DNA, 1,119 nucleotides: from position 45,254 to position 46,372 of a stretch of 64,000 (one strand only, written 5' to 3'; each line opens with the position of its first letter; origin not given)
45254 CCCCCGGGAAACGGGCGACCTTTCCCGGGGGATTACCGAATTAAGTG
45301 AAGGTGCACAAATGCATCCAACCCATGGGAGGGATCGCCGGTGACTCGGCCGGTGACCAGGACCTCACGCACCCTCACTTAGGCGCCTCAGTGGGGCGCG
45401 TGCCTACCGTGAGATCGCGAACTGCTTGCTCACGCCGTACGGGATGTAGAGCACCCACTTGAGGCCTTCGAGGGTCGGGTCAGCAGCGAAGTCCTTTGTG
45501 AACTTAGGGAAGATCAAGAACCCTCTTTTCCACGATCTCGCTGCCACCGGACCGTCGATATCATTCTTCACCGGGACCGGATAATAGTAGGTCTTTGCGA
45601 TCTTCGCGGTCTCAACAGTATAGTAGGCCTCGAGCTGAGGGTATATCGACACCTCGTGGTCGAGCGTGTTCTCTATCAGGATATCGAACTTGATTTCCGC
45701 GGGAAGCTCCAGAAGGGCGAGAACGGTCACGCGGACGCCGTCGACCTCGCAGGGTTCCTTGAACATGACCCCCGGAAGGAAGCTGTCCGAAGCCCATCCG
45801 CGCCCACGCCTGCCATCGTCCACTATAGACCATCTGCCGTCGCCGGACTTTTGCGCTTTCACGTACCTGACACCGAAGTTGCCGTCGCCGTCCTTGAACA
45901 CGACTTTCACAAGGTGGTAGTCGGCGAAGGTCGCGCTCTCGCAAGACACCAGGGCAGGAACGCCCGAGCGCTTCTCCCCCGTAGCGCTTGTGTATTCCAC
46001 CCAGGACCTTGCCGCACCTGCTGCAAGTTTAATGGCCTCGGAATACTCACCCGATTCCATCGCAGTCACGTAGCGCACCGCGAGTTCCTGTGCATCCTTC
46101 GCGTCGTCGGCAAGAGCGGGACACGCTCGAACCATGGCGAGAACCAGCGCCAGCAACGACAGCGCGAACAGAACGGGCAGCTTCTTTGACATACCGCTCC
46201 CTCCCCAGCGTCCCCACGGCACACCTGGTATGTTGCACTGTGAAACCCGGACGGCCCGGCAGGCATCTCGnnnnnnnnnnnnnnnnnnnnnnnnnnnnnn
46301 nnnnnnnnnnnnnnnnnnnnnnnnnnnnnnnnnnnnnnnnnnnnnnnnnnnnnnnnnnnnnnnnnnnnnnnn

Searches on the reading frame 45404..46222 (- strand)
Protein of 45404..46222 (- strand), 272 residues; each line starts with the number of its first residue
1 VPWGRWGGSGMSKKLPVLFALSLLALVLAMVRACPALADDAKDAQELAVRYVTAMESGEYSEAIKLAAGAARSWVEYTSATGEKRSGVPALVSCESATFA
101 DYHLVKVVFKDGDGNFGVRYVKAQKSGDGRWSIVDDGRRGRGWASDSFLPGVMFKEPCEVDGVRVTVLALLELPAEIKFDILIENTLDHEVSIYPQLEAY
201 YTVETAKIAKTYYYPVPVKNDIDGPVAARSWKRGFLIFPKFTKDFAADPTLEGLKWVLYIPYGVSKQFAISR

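Call 31: search_protein_families(library=pfam, proteins=[window:45404-46222:-])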
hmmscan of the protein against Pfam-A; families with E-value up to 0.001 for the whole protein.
window:45404-46222:- (272 aa): 0 families

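Call 66: find_homologous_proteins(query=window:45404-46222:-, max_evalue=1e-30)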
Query window:45404-46222:- (272 aa): 18 proteins with E <= 1e-30 among 5857 candidates.
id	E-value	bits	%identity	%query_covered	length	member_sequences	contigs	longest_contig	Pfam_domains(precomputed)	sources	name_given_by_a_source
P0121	1.7e-160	551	94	96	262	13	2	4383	-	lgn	-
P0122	1.0e-131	457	77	96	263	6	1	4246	-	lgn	-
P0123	1.0e-127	443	75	96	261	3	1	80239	-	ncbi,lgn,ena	-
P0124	6.7e-113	395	70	86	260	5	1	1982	-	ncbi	ncbi:MAG: hypothetical protein AB1497_12715, partial [Bacillota bacterium]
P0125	4.1e-105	369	63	96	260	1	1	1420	-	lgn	-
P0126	1.7e-104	367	63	96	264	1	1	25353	-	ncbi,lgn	-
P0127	6.2e-102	359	62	94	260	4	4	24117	-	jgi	jgi:hypothetical protein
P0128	6.3e-102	359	62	91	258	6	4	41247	-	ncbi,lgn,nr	ncbi:MAG: hypothetical protein GX795_04045 [Firmicutes bacterium]|nr:hypothetical protein [Bacillota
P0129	7.1e-102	359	62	92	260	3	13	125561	-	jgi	-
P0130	6.4e-100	352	60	97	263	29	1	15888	-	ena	-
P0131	7.9e-100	352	61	96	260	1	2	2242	-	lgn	-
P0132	8.3e-100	352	62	98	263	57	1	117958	-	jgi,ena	jgi:hypothetical protein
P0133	5.2e-99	349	60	96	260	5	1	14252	-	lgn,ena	-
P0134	3.1e-98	347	60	96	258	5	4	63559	-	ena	-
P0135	1.0e-97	345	61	94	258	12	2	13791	-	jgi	jgi:hypothetical protein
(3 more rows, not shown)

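Call 67: find_encoding_contigs(protein=P0121, flank=4000, max_places=3)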
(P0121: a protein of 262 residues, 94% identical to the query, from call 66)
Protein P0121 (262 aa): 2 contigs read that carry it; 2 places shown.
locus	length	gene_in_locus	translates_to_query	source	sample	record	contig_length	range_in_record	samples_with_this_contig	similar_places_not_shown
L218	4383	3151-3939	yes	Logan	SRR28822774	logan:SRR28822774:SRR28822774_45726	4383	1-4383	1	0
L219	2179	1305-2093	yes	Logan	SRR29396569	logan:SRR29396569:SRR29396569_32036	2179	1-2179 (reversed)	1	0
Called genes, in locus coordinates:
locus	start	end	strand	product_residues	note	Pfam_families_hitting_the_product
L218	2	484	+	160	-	?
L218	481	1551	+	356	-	-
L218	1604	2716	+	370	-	PF01702:TGT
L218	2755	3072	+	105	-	PF02699:YajC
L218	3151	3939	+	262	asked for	-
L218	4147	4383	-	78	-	?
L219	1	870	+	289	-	?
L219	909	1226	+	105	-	PF02699:YajC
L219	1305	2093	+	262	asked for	-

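Call 68: find_encoding_contigs(protein=P0123, flank=4000, max_places=2)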
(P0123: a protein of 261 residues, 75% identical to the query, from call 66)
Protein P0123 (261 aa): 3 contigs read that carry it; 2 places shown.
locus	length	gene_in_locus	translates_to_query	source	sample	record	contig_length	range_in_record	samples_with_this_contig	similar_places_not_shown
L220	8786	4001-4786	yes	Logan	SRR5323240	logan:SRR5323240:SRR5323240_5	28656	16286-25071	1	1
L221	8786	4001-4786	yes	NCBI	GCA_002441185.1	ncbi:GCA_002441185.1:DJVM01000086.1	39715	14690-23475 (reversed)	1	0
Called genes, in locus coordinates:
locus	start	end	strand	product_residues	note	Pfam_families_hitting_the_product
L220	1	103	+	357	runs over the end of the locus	PF05949:DUF881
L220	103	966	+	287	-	PF05949:DUF881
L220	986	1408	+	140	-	PF00383:dCMP_cyt_deam_1, PF08211:dCMP_cyt_deam_2, PF26947:CDL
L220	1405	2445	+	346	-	PF02547:Queuosine_synth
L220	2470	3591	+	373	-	PF01702:TGT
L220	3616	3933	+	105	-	PF02699:YajC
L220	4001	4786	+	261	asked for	-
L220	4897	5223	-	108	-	-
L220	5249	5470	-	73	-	PF05582:Peptidase_U57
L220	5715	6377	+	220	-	PF01966:HD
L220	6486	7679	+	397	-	PF21760:SecD_1st, PF22599:SecDF_P1_head, PF02355:SecD_SecF_C, PF03176:MMPL (weak)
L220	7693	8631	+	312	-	PF07549:Sec_GG, PF02355:SecD_SecF_C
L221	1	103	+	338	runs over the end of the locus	PF05949:DUF881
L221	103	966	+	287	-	PF05949:DUF881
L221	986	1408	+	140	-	PF00383:dCMP_cyt_deam_1, PF08211:dCMP_cyt_deam_2, PF26947:CDL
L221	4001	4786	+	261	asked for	-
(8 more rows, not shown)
